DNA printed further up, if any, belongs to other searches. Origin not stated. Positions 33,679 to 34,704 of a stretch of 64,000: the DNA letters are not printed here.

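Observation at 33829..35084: AbiEi/AbiEii toxin-antitoxin pair sitting between giant genes, its stop overlapping the downstream gene's start by 4 nt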

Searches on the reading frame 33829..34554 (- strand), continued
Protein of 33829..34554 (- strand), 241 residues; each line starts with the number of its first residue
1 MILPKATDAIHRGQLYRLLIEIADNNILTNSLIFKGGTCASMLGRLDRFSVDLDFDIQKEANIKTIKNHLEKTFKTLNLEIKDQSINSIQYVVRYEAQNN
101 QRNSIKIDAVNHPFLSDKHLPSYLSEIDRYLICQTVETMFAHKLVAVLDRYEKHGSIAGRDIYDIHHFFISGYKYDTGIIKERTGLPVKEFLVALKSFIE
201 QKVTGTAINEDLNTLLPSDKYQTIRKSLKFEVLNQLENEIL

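Call 44: find_encoding_contigs(protein=P0038, flank=5000, max_places=2)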
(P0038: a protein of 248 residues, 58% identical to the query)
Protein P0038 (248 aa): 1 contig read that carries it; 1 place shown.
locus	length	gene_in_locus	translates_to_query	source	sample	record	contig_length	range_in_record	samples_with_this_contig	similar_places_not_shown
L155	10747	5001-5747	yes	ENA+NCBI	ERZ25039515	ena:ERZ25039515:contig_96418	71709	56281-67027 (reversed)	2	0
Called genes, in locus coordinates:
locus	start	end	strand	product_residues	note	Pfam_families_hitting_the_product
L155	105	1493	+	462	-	PF11638:DnaA_N, PF00308:Bac_DnaA, PF01695:IstB_IS21, PF08299:Bac_DnaA_C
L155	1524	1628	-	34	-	-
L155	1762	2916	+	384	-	PF00712:DNA_pol3_beta, PF02767:DNA_pol3_beta_2, PF02768:DNA_pol3_beta_3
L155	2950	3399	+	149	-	PF01161:PBP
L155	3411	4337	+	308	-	PF01134:GIDA (faint), PF03486:HI0933_like (faint), PF07992:Pyr_redox_2, PF12831:FAD_oxidored (faint), PF13738:Pyr_redox_3, PF00070:Pyr_redox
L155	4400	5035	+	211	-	-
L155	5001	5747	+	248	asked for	PF08843:AbiEii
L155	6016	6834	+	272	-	PF13588:HSDR_N_2 (weak), PF04313:HSDR_N (weak), PF00270:DEAD (weak), PF04851:ResIII, PF18766:SWI2_SNF2 (weak)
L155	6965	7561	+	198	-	-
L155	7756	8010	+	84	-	-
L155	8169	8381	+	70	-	PF08463:EcoEI_R_C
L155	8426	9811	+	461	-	PF12161:HsdM_N (weak), PF02384:N6_Mtase, PF01170:UPF0020, PF20473:MmeI_Mtase (weak), PF07669:Eco57I (weak)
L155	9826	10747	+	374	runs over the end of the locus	PF14082:SduA_C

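Call 45: find_encoding_contigs(protein=P0029, flank=5000, max_places=2)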
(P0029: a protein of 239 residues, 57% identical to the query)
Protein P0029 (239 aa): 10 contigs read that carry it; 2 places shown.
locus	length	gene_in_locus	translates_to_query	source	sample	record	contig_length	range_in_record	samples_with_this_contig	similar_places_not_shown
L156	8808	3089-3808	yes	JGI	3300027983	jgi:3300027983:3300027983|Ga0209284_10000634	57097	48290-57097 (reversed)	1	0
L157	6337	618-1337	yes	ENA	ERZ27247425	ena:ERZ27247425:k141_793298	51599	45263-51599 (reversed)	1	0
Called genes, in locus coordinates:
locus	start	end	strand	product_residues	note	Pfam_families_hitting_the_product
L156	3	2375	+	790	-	?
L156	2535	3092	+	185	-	-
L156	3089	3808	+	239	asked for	PF08843:AbiEii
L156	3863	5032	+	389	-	PF13173:AAA_14, PF13635:DUF4143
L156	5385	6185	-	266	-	PF03772:Competence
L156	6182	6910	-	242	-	PF10531:SLBB, PF12836:HHH_3, PF00633:HHH (weak)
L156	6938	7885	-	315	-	-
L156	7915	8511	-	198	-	-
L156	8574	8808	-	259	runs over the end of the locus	PF00687:Ribosomal_L1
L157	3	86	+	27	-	?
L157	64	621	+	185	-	-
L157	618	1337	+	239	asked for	PF08843:AbiEii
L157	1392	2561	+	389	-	PF13173:AAA_14, PF13635:DUF4143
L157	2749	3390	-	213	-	PF03772:Competence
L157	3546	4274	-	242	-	PF10531:SLBB, PF12836:HHH_3, PF00633:HHH (weak)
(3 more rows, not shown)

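Call 57: search_solved_structures(query=A1, max_evalue=1, show_alignments=5)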
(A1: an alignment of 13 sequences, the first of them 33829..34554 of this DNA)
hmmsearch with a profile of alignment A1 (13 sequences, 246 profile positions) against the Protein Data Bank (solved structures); distinct sequences matched with E-value up to 1: 5.
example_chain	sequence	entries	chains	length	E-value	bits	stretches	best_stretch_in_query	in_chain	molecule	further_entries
4o8s_A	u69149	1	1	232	6.3e-11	45.4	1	27-172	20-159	Putative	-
4ok0_A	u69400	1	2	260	8.5e-11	45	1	20-171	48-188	Putative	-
6y56_A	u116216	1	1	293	0.01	18.5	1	30-58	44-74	Uncharacterized protein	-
7aeb_S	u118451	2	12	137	0.29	13.8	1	175-242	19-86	Putative tail lysozyme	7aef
7qof_a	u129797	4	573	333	0.75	12.4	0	23-59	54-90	Auxiliary capsid protein gp36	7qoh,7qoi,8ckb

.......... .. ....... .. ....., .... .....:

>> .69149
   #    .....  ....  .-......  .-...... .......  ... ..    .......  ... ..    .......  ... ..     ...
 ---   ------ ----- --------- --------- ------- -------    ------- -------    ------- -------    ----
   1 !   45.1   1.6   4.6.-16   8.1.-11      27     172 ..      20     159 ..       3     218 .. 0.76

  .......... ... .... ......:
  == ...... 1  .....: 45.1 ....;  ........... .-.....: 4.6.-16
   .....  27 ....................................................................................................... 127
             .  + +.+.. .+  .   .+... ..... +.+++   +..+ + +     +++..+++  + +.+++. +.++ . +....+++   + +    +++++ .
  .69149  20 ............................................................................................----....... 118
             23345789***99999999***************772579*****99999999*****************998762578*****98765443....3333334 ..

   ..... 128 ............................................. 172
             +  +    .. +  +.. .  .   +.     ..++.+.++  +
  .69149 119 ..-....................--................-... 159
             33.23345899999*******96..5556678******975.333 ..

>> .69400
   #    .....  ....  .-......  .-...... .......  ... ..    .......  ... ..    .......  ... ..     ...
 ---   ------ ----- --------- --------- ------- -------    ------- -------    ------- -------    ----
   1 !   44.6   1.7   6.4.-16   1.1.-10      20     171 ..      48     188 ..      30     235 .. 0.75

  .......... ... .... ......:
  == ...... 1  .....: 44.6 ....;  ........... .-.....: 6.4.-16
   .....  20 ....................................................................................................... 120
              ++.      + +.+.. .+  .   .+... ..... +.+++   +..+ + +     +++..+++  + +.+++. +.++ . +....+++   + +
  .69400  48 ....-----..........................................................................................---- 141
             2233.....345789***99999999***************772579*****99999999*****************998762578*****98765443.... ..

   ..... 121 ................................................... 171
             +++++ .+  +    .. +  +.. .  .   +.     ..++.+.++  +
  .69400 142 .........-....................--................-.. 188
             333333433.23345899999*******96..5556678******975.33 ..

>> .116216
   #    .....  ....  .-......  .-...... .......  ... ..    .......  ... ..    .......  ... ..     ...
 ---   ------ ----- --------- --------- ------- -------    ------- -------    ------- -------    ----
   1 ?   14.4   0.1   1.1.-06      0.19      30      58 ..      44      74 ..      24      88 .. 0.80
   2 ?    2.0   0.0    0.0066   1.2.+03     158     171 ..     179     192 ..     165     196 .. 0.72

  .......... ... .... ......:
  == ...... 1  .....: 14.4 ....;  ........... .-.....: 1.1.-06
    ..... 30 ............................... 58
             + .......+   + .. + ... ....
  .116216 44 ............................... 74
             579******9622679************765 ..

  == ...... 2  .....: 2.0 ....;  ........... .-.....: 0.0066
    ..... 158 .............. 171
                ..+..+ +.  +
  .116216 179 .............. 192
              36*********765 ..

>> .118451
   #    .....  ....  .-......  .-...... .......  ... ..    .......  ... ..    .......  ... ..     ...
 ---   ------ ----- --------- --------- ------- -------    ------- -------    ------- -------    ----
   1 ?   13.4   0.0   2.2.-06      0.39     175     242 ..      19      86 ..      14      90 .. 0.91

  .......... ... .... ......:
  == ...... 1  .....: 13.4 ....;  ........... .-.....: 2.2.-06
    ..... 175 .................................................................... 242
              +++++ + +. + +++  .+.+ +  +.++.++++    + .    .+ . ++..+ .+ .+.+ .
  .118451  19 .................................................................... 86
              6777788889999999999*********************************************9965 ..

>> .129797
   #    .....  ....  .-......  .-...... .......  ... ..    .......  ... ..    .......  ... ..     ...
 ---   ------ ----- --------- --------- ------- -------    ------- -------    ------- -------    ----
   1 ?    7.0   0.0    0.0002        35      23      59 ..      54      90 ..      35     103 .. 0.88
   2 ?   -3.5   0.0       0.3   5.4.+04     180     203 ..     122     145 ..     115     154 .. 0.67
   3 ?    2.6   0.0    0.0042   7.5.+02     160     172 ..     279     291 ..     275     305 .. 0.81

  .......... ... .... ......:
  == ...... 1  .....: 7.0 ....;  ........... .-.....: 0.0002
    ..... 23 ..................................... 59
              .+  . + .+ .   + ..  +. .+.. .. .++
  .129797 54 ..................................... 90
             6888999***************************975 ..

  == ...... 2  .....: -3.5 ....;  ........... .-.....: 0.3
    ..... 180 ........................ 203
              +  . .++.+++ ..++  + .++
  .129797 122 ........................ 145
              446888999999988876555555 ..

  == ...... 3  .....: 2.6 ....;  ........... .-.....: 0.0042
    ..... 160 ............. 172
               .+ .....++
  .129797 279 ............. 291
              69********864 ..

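Call 65: list_cluster_members(proteins=[P0001, P0143, P0144, P0145])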
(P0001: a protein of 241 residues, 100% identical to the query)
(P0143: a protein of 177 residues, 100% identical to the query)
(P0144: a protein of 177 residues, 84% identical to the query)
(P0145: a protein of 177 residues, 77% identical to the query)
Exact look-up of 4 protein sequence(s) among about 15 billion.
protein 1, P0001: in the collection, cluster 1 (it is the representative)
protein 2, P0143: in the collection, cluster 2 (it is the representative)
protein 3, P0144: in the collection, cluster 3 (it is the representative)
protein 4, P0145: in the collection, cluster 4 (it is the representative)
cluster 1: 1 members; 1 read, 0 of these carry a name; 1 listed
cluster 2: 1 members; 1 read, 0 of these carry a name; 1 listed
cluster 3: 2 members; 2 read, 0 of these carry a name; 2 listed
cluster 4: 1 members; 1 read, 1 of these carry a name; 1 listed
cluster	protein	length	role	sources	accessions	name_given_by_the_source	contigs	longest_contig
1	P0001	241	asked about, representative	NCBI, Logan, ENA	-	-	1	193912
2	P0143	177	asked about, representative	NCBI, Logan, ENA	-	-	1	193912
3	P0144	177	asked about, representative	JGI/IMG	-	-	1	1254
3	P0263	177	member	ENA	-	-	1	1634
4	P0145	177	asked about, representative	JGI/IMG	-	predicted transcriptional regulator of viral defense system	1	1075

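Call 66: find_encoding_contigs(protein=P0263, flank=5000, max_places=4)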
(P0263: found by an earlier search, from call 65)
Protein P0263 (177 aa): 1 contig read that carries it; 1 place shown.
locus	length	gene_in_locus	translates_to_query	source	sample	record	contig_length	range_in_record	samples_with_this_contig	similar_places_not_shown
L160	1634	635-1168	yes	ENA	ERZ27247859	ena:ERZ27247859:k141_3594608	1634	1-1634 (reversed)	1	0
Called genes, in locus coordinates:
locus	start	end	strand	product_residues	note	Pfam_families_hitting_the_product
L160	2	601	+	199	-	?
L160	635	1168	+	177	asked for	-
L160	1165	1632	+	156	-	?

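Call 80: search_protein_families(library=pfam, proteins=[L156:3-2375:+, L160:2-601:+, L153:912-2309:+, L153:2434-3015:+], max_evalue=0.01)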
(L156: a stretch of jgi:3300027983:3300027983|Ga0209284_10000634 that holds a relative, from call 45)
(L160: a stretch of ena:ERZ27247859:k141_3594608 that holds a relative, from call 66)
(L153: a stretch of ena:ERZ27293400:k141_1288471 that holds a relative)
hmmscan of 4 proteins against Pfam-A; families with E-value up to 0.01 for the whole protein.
L156:3-2375:+ (790 aa): 2 families
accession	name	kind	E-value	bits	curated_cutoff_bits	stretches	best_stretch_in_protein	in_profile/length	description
PF13884.11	Peptidase_S74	-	2.7e-13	50.4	22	1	206-257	1-57/58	Chaperone of endosialidase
PF11962.13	Peptidase_G2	-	4.7e-05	23.3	25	1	325-392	43-102/228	Peptidase_G2, IMC autoproteolytic cleavage domain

L160:2-601:+ (199 aa): 1 family
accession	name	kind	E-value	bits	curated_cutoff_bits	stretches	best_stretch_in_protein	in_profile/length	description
PF13385.13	Laminin_G_3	-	2.5e-24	86.6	27.6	1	25-187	1-151/151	Concanavalin A-like lectin/glucanases superfamily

L153:912-2309:+ (465 aa): 3 families
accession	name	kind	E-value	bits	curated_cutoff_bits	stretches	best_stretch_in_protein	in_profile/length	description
PF12705.13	PDDEXK_1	-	0.00077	19.9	22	1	360-404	123-173/247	PD-(D/E)XK nuclease superfamily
PF06044.18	DpnI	-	0.00081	19.5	26.7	1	41-102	20-78/183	Dam-replacing family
PF05129.18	Zn_ribbon_Elf1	-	0.0021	18.5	29.8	1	41-88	13-57/79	Transcription elongation factor Elf1 like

L153:2434-3015:+ (193 aa): 0 families

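Call 82: search_dna_similar(query=window:33829-34554:-, collection=plasmids, mode=protein, max_rows=8)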
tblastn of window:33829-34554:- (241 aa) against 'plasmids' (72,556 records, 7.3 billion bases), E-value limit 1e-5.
No match.

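Call 83: search_dna_similar(query=window:33829-34554:-, collection=phages, mode=protein, max_rows=8)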
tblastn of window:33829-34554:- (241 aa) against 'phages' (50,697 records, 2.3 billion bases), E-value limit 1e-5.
No match.

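Call 89: predict_structure(alignment_id=A1)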
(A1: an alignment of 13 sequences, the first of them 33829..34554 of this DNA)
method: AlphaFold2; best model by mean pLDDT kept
length: 241 residues; sequences in the alignment: 13
mean_pLDDT: 93.8   pTM: 0.89
mean pLDDT of the five models: 93.8, 92.0, 90.0, 88.8, 86.4
residues with pLDDT >= 90: 199; 70-90: 41; 50-70: 1; < 50: 0
segments of 3 or more residues with pLDDT < 50: none
pLDDT, mean of each block of 10 residues (from residue 1): 84 96 97 95 93 92 95 97 93 93 93 88 96 97 95 91 96 96 96 98 89 89 93 98 92
secondary structure, 60 per line:
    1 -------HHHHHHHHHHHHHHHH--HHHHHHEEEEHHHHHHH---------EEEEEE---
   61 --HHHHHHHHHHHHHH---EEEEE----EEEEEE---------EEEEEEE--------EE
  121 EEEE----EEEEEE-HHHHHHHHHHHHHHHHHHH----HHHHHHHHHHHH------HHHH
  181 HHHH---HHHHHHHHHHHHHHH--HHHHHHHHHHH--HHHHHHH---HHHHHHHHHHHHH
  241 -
elements in order: H8-23 H26-31 E32-35 H36-42 E52-57 H63-76 E80-84 E89-94 E104-110 E119-124 E129-134 H136-154 H159-170 H177-184 H188-202 H205-215 H218-224 H228-240

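Call 91: fold_search(model_id=the predicted structure, library=pdb)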
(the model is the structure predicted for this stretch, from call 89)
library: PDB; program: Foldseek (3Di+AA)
matches with E <= 10: 614; with E <= 0.001: 14
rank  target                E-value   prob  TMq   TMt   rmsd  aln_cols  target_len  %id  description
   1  4o8s                  5.5e-08  1.00  0.58  0.59   5.7       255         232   18  Crystal structure of JHP933 from Helicobacter pylori (released 2014-09-10)
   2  4ok0_A                2.1e-07  1.00  0.59  0.63   5.6       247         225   19  Crystal structure of putative nucleotidyltransferase from H. pylori (released 2014-04-09)
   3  4ok0_B                3.4e-07  1.00  0.55  0.57   6.1       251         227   18  Crystal structure of putative nucleotidyltransferase from H. pylori (released 2014-04-09)
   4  6j7o                  3.8e-06  1.00  0.46  0.40  10.0       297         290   14  Crystal structure of toxin TglT (unusual type guanylyltransferase-like toxin, Rv1045) mutant E146Q from Mycobacterium tu (released 2020-05-13)
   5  6j7n                  6.0e-06  1.00  0.46  0.40  10.1       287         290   14  Crystal structure of toxin TglT (unusual type guanylyltransferase-like toxin, Rv1045) mutant D82A co-expressed with TakA (released 2020-05-13)
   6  7c46                  6.7e-06  1.00  0.41  0.37  10.0       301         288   14  Crystal Structure of Rv1045 toxin point variant K189A (released 2021-05-26)
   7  6j7r                  8.0e-06  1.00  0.46  0.40   9.0       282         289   14  Crystal structure of toxin TglT (unusual type guanylyltransferase-like toxin, Rv1045) mutant S78A co-expressed with TakA (released 2020-05-13)
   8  6y5u                  8.4e-06  1.00  0.46  0.40  10.1       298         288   14  MenT3 (aka TglT), nucleotidyltransferase toxin Rv1045 from Mycobacterium tuberculosis (released 2020-09-16)
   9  6j7s                  8.9e-06  1.00  0.46  0.40   9.9       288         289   14  Crystal structure of toxin TglT (unusual type guanylyltransferase-like toxin, Rv1045) wild type protein from Mycobacteri (released 2020-05-13)
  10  6y56                  1.0e-05  1.00  0.50  0.43   7.4       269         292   17  MenT4, nucleotidyltransferase toxin Rv2826c from Mycobacterium tuberculosis H37Rv (released 2020-09-16)
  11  6j7p                  1.3e-05  1.00  0.46  0.40  10.1       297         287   14  Crystal structure of toxin TglT (unusual type guanylyltransferase-like toxin, Rv1045) mutant E146Q co-expressed with Tak (released 2020-05-13)
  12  6j7q                  1.4e-05  1.00  0.46  0.40  10.1       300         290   14  Crystal structure of toxin TglT (unusual type guanylyltransferase-like toxin, Rv1045) mutant S78A from Mycobacterium tub (released 2020-05-13)
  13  8xhr_A                9.5e-05  1.00  0.43  0.37  11.3       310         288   14  Crystal structure of Mycobacterium tuberculosis MenT3 bound with CTP (released 2024-02-28)
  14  5uvd                  7.7e-04  1.00  0.52  0.56   5.2       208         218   14  Crystal structure of an antigenic nucleotidyltransferase-like protein from Paracoccidioides brasiliensis (released 2018-01-31)
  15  6p80                  1.9e-03  0.87  0.29  0.24  16.4       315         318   13  Structure of E. coli MS115-1 CdnC + ATP (released 2019-12-25)
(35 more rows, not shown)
